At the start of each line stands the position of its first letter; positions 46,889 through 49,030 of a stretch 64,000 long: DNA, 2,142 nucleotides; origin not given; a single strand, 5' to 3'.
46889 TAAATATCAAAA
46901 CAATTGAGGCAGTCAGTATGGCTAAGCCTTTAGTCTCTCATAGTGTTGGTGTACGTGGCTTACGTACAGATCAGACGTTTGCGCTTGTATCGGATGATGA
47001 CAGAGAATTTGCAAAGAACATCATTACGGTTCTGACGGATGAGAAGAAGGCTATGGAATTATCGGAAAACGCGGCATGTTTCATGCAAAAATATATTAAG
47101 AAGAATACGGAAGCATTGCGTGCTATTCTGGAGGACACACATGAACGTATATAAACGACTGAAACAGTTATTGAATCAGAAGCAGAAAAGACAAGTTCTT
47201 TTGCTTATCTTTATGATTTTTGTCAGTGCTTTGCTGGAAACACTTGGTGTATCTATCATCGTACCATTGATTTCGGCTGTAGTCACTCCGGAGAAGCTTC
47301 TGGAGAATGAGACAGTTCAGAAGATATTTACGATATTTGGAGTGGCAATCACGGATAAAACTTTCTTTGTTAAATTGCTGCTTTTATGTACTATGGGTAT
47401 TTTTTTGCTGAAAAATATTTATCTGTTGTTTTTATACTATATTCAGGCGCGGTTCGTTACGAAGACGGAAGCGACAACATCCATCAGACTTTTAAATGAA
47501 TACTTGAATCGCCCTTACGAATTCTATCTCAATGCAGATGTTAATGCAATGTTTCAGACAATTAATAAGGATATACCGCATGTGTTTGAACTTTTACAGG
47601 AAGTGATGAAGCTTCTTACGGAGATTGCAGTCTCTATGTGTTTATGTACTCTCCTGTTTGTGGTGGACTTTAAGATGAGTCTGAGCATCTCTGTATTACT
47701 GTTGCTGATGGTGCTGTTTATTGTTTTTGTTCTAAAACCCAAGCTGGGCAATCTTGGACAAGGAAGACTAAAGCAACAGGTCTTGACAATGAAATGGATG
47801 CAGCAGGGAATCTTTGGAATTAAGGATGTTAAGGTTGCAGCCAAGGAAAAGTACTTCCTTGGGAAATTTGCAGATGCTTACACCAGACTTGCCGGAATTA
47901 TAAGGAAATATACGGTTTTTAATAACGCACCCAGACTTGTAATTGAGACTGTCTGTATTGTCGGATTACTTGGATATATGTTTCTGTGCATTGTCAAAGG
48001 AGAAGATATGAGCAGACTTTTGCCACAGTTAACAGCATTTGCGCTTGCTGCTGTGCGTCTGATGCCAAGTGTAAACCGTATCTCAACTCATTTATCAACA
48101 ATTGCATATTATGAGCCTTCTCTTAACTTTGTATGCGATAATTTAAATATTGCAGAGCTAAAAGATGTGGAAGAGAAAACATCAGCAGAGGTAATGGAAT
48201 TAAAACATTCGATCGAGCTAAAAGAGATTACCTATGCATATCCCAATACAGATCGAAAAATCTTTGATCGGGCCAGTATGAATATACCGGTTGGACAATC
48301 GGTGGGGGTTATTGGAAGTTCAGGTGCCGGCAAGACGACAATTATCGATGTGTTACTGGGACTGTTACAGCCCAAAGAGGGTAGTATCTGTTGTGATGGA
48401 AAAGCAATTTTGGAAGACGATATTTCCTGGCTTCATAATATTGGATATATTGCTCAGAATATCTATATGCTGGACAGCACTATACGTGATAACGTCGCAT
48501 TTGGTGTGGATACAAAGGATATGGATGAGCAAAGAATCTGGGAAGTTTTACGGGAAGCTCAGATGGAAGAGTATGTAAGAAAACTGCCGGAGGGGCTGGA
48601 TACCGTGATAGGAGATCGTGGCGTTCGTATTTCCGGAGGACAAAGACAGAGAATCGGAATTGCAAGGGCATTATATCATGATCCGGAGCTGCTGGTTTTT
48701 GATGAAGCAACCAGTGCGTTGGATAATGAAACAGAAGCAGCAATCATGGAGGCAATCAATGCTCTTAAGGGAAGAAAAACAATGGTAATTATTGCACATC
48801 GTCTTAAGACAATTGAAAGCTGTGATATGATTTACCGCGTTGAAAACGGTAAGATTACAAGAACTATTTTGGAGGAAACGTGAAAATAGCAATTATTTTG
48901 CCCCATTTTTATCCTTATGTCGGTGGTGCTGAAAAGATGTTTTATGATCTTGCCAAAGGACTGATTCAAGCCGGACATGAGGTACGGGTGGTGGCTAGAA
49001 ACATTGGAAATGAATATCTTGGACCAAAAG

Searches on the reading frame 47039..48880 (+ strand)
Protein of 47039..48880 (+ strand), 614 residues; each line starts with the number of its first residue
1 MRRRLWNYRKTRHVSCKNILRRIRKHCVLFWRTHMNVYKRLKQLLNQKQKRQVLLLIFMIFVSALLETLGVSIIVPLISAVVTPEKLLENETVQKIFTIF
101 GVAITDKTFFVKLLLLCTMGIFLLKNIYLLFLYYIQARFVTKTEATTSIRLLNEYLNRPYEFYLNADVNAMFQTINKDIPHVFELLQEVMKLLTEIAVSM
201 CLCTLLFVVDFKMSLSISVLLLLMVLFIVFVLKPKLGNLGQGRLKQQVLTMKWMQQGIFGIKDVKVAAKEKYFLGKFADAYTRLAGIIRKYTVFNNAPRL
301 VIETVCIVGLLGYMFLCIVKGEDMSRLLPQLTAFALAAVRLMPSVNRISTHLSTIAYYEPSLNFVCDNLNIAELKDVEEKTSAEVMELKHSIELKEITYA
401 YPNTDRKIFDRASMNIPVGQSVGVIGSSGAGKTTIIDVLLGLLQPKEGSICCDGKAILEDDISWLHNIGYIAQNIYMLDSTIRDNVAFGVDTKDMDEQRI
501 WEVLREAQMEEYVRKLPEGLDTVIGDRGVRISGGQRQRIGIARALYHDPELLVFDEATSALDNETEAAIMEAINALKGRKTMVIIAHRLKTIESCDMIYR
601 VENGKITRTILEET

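Call 52: search_protein_families(library=pfam, proteins=[window:47039-48880:+], max_evalue=0.001)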
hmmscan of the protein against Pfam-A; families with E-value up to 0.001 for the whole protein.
window:47039-48880:+ (614 aa): 5 families
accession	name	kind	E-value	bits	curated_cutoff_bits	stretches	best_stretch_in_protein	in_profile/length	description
PF00005.33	ABC_tran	-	3.3e-28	99.4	25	1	410-559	2-137/137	ABC transporter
PF02463.25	SMC_N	-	1.7e-07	31.3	40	1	487-603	110-213/220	RecF/RecN/SMC N terminal domain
PF00664.28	ABC_membrane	-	4.7e-06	26.9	28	1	94-297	37-226/274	ABC transporter transmembrane region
PF13555.12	AAA_29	-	0.0001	22.4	27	1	409-447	12-50/61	P-loop containing region of AAA domain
PF13304.12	AAA_21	-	0.00079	20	27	0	423-451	3-26/304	AAA domain, putative AbiEii toxin, Type IV TA system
